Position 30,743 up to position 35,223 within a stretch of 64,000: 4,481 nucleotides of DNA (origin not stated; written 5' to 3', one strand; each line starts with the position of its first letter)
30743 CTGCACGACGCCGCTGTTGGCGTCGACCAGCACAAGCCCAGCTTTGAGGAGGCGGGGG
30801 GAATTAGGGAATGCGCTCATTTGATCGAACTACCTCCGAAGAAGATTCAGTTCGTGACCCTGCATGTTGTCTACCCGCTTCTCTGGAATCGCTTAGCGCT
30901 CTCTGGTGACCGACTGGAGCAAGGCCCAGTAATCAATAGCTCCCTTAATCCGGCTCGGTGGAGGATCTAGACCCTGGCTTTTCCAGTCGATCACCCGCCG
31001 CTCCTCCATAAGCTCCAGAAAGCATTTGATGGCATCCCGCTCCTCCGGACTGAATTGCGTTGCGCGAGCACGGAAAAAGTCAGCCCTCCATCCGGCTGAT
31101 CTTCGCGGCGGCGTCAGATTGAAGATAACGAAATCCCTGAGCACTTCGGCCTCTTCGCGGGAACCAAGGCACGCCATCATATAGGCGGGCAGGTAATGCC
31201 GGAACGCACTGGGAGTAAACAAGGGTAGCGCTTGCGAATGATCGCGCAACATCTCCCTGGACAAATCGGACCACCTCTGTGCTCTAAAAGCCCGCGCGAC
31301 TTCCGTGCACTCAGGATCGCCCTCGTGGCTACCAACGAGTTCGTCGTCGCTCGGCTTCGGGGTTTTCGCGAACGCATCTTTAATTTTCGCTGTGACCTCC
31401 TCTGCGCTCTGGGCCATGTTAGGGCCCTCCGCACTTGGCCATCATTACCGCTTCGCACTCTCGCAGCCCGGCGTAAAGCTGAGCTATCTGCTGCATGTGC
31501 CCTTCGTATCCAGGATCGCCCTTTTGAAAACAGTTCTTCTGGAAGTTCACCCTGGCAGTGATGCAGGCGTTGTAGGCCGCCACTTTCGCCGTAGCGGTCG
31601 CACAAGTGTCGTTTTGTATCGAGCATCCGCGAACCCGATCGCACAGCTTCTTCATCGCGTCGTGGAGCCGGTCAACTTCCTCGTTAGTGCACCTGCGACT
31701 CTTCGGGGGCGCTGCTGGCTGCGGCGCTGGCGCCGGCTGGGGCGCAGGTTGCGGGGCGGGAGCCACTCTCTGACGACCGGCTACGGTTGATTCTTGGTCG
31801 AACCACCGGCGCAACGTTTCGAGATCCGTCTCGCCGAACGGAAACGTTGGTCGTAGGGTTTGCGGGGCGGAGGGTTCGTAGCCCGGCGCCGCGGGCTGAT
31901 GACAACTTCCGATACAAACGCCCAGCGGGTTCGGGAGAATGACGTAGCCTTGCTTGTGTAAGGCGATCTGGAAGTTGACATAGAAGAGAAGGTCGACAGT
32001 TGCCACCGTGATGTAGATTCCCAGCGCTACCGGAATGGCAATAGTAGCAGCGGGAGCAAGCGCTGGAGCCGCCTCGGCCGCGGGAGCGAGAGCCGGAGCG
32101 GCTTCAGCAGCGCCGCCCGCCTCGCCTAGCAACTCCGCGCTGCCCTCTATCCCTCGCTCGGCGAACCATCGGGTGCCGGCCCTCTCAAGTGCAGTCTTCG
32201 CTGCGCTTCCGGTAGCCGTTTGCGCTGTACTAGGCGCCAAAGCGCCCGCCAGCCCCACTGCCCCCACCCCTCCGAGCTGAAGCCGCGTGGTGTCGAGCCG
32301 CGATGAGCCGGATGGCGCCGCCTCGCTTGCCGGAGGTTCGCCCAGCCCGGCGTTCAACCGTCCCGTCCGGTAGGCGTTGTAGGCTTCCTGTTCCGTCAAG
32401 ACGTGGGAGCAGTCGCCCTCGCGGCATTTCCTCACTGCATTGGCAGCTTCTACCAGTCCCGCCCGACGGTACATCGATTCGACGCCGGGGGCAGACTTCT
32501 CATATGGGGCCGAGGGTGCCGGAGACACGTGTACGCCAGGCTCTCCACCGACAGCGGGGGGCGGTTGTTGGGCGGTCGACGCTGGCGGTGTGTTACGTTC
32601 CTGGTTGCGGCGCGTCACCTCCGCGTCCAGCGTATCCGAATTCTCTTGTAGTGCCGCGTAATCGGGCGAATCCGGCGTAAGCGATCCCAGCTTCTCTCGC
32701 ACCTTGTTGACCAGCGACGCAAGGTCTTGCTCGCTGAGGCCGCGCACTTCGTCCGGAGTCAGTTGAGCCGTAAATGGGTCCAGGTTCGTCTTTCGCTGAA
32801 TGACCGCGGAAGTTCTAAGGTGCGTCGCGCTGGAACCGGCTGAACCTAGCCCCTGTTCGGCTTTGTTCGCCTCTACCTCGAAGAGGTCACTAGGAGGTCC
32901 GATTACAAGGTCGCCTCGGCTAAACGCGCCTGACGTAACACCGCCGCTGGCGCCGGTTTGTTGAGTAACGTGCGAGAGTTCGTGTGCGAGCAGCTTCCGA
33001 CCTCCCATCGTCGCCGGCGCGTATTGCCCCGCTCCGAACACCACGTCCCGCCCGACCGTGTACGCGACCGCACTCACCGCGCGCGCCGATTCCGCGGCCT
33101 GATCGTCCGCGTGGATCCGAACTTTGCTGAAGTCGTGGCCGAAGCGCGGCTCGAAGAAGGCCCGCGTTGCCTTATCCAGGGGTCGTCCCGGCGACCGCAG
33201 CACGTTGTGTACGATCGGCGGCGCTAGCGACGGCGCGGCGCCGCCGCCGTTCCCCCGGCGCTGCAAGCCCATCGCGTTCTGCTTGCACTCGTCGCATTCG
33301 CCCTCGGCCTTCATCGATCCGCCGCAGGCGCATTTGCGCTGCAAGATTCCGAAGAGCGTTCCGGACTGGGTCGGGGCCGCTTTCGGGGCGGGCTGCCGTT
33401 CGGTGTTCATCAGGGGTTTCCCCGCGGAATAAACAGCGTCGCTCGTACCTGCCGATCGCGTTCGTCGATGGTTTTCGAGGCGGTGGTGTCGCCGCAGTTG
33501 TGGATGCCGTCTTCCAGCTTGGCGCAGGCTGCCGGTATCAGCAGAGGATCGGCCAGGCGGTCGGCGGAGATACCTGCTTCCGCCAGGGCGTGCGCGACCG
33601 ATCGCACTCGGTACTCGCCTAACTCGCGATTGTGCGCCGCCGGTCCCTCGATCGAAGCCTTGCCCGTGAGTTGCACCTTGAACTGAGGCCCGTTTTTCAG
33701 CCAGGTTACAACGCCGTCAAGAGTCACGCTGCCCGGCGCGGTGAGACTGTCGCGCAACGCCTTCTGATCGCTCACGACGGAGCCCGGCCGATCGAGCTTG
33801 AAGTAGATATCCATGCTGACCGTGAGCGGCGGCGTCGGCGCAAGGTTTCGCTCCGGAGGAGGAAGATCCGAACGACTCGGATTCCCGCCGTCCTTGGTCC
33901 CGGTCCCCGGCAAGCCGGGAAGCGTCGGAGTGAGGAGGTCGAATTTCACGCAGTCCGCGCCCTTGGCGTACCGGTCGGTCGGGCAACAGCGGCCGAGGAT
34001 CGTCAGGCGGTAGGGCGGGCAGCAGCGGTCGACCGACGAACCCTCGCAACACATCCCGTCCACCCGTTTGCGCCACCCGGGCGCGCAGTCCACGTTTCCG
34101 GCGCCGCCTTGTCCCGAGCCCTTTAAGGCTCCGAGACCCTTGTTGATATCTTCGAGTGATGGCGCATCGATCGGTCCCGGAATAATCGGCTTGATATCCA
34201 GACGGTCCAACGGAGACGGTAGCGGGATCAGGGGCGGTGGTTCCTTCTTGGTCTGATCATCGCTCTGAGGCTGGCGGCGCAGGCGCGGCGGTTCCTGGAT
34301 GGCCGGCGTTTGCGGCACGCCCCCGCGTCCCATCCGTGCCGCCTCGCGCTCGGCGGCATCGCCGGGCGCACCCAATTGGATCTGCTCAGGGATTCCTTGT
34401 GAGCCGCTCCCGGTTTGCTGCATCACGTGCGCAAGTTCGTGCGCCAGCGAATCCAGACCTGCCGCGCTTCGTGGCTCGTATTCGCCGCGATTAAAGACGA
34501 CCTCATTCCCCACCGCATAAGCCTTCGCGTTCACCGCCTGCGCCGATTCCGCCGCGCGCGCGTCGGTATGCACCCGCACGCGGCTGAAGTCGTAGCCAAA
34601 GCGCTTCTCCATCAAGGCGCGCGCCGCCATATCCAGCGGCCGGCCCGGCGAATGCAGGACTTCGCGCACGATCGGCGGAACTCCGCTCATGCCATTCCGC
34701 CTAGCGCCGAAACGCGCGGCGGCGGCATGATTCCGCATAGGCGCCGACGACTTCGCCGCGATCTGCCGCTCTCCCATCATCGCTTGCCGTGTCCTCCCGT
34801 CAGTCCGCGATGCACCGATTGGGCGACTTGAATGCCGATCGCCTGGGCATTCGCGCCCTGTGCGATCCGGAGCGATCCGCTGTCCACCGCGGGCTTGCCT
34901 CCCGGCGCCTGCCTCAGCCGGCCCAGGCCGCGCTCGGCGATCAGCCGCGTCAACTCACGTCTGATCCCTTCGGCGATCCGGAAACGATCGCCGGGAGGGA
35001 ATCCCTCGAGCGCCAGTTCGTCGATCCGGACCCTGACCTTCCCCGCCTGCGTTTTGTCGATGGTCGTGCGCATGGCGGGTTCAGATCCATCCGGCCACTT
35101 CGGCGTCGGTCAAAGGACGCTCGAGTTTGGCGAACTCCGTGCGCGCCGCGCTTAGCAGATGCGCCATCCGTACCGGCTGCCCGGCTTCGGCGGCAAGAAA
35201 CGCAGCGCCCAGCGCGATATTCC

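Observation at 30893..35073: Effector/immunity cassette embedded in the middle of the structural operon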

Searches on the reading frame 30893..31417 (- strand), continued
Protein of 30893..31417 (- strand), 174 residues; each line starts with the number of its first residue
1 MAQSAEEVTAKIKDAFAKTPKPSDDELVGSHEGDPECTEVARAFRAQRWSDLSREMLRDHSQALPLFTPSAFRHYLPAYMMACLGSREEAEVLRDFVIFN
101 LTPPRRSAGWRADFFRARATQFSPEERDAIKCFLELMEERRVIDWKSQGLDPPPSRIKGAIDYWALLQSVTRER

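Call 70: search_protein_families(library=phrogs, proteins=[window:30893-31417:-], max_evalue=0.01)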
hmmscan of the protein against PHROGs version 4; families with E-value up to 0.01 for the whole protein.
window:30893-31417:- (174 aa): 0 families

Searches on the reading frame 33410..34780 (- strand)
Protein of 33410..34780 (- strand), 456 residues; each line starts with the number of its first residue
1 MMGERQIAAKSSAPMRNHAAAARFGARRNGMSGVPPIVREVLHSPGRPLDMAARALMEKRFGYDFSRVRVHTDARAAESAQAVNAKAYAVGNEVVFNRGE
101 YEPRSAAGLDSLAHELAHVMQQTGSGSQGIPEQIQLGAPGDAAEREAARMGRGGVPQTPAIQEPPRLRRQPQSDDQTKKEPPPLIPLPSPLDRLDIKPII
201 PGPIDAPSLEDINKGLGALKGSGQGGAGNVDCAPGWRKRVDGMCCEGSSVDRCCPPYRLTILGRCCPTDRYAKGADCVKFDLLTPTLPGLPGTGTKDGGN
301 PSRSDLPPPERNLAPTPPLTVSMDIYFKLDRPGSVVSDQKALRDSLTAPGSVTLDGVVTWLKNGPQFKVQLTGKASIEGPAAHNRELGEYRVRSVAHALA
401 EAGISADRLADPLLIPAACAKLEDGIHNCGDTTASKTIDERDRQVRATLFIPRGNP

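Call 4: search_protein_families(library=pfam, proteins=[window:33410-34780:-], max_evalue=0.01)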
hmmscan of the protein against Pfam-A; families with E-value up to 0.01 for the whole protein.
window:33410-34780:- (456 aa): 2 families
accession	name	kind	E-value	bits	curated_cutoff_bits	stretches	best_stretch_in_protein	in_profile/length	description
PF13699.11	eCIS_core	-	1.1e-30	106.1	22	1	48-124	1-77/79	eCIS core domain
PF00691.25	OmpA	-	2.7e-05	24.9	27.2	1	345-409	8-74/98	OmpA family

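Call 7: search_protein_families(library=ncbifam, proteins=[window:33410-34780:-], max_evalue=0.01)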
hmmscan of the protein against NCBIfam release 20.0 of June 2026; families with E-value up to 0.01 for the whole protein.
window:33410-34780:- (456 aa): 9 families
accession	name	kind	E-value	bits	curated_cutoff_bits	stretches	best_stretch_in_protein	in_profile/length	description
NF052230.1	T9SS_PorE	exception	9.8e-07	27.4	600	1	346-410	526-590/648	PorE family type IX secretion system protein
NF053611.1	YiaD_Gzip_OmpA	equivalog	4.5e-06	26.5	175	1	346-410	113-177/206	YiaD family glycine zipper/OmpA-like lipoprotein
TIGR03789.1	pdsO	hypoth_equivalog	9.3e-06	25.5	152.2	1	354-410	158-214/243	sortase-associated OmpA-like protein PdsO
TIGR02802.1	Pal_lipo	equivalog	9.7e-06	25.6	125.35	1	353-409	18-74/104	peptidoglycan-associated lipoprotein Pal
NF053613.1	OMP_toxin_LptF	equivalog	1.3e-05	25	400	1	344-409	150-215/256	lipotoxin F family OmpA-related lipoprotein LptF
NF053612.1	anchor_PA1041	equivalog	3.4e-05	23.9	250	1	345-409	141-205/236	PA1041 family peptidoglycan-binding anchor lipoprotein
NF007804.1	PRK10510.1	equivalog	7.4e-05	22.2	307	1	332-411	111-188/219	OmpA family lipoprotein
NF008067.1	PRK10802.1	equivalog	0.001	19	261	1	353-409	85-141/171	peptidoglycan-associated lipoprotein Pal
NF053607.1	CHU_0125_OmpA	equivalog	0.0022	16.6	620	1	351-409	547-605/639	CHU_0125 family OmpA-like outer membrane integrity protein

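Call 72: search_solved_structures(query=window:33410-34780:-, max_evalue=0.1)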
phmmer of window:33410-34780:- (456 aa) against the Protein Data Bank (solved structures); distinct sequences matched with E-value up to 0.1: 8.
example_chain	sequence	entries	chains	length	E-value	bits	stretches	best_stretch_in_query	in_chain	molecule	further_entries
6top_B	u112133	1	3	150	0.00017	24.1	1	350-410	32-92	OmpA family protein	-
6top_A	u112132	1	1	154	0.00018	24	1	350-410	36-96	OmpA family protein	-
1oap_A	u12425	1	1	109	0.0011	21.5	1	353-410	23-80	PEPTIDOGLYCAN-ASSOCIATED LIPOPROTEIN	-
2hqs_H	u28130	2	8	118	0.0013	21.2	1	353-410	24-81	Peptidoglycan-associated lipoprotein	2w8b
9rle_P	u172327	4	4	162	0.0015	21.1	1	352-410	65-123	Peptidoglycan-associated lipoprotein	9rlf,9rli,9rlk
2k1s_A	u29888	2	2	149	0.0019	20.7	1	329-417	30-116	Inner membrane lipoprotein yiaD | Probable lipoprotein YiaD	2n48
4r40_B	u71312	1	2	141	0.028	16.9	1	353-410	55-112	Peptidoglycan-associated lipoprotein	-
4pwt_A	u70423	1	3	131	0.034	16.6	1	353-410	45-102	Peptidoglycan-associated lipoprotein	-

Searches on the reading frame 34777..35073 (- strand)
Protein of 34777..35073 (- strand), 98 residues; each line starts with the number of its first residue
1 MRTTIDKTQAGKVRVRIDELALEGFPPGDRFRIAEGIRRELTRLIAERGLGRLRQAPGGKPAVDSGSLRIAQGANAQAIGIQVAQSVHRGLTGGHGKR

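Call 4: search_protein_families(library=pfam, proteins=[window:34777-35073:-], max_evalue=0.01)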
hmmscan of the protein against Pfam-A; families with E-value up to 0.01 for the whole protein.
window:34777-35073:- (98 aa): 0 families

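Call 7: search_protein_families(library=ncbifam, proteins=[window:34777-35073:-], max_evalue=0.01)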
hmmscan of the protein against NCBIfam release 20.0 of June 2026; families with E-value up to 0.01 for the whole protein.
window:34777-35073:- (98 aa): 0 families

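Call 42: find_homologous_proteins(query=window:34777-35073:-, max_evalue=0.001)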
Query window:34777-35073:- (98 aa): 3 proteins with E <= 0.001 among 12 candidates.
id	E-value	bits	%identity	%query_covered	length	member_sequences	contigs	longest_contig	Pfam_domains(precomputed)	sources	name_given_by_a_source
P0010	6.1e-53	195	98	100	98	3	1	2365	-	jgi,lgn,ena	jgi:hypothetical protein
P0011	9.3e-23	98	60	80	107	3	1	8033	-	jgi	jgi:hypothetical protein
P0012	1.7e-19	88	58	79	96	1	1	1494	-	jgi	jgi:hypothetical protein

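Call 52: search_protein_representatives(alignment_id=A4)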
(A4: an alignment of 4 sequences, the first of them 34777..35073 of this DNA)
Query: 4 sequences, 100 profile positions. Proteins with E-value up to 0.001 (for the whole library): 2560; up to 1e-10: 541; up to 1e-30: 1. The best 150 are listed.
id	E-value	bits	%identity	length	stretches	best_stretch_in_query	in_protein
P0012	2.3e-42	159.5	-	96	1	1-100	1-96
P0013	2.7e-30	120.8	-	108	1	9-97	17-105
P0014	4.8e-22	94.3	-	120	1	10-98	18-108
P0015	5.4e-22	94.1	-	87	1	14-99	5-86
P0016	7.1e-20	87.3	-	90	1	15-99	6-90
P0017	5.0e-19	84.6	-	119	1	13-94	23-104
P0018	1.1e-18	83.5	-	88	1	13-98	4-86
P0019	1.1e-18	83.5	-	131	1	5-92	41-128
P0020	2.2e-18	82.6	-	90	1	14-100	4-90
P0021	2.2e-18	82.5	-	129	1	11-95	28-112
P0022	2.2e-18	82.5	-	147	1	8-98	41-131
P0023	2.4e-18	82.4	-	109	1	12-96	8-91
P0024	2.6e-18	82.3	-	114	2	11-66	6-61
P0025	3.1e-18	82.0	-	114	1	3-94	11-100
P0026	3.8e-18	81.8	-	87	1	13-100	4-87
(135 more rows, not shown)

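Call 60: predict_structure(alignment_id=A6)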
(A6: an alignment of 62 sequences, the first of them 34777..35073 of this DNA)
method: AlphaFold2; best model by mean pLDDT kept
length: 98 residues; sequences in the alignment: 62
mean_pLDDT: 77.2   pTM: 0.70
mean pLDDT of the five models: 77.2, 77.0, 76.5, 75.2, 73.4
residues with pLDDT >= 90: 24; 70-90: 43; 50-70: 29; < 50: 2
segments of 3 or more residues with pLDDT < 50: none
pLDDT, mean of each block of 10 residues (from residue 1): 58 69 84 92 89 59 76 90 89 64
secondary structure, 60 per line:
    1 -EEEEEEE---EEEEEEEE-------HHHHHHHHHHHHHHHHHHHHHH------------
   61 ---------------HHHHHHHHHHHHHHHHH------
elements in order: E2-8 E12-19 H27-48 H76-92

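Call 64: fold_search(model_id=the predicted structure, library=pdb)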
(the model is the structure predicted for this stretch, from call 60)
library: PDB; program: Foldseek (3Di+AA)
matches with E <= 10: 7; with E <= 0.001: 0
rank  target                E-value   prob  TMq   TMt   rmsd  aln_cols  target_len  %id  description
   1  5vwv_A                3.5e+00  0.07  0.27  0.17  10.0        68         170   15  Bak core latch dimer in complex with Bim-BH3 - Cubic (released 2017-11-15)
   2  6tnn_I                4.5e+00  0.04  0.26  0.20  12.3        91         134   16  Mini-RNase III (Mini-III) bound to 50S ribosome with precursor 23S rRNA (released 2020-09-30)
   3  8hcr_J                6.1e+00  0.05  0.19  0.13   7.9        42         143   17  Cryo-EM structure of the Mycobacterium tuberculosis cytochrome bcc:aa3 supercomplex and a novel inhibitor targeting su (released 2023-05-03)
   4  6hwh_O                6.1e+00  0.04  0.19  0.14   8.4        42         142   17  Structure of a functional obligate respiratory supercomplex from Mycobacterium smegmatis (released 2018-11-07)
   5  8b6f_BO               8.4e+00  0.01  0.14  0.14  19.1       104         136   15  Cryo-EM structure of NADH:ubiquinone oxidoreductase (complex-I) from respiratory supercomplex of Tetrahymena thermoph (released 2023-03-29)
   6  8ovc_V                8.9e+00  0.04  0.19  0.13   7.8        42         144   17  Respiratory supercomplex (III2-IV2) from Mycobacterium smegmatis (released 2024-07-17)
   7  3fmb_A                9.5e+00  0.05  0.27  0.26   8.6        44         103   16  Crystal structure of dimeric protein of unknown function and ferredoxin-like fold (YP_212648.1) from Bacteroides fragi (released 2009-01-27)

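Call 70: search_protein_families(library=phrogs, proteins=[window:34777-35073:-], max_evalue=0.01)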
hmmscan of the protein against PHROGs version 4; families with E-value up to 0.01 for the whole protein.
window:34777-35073:- (98 aa): 0 families
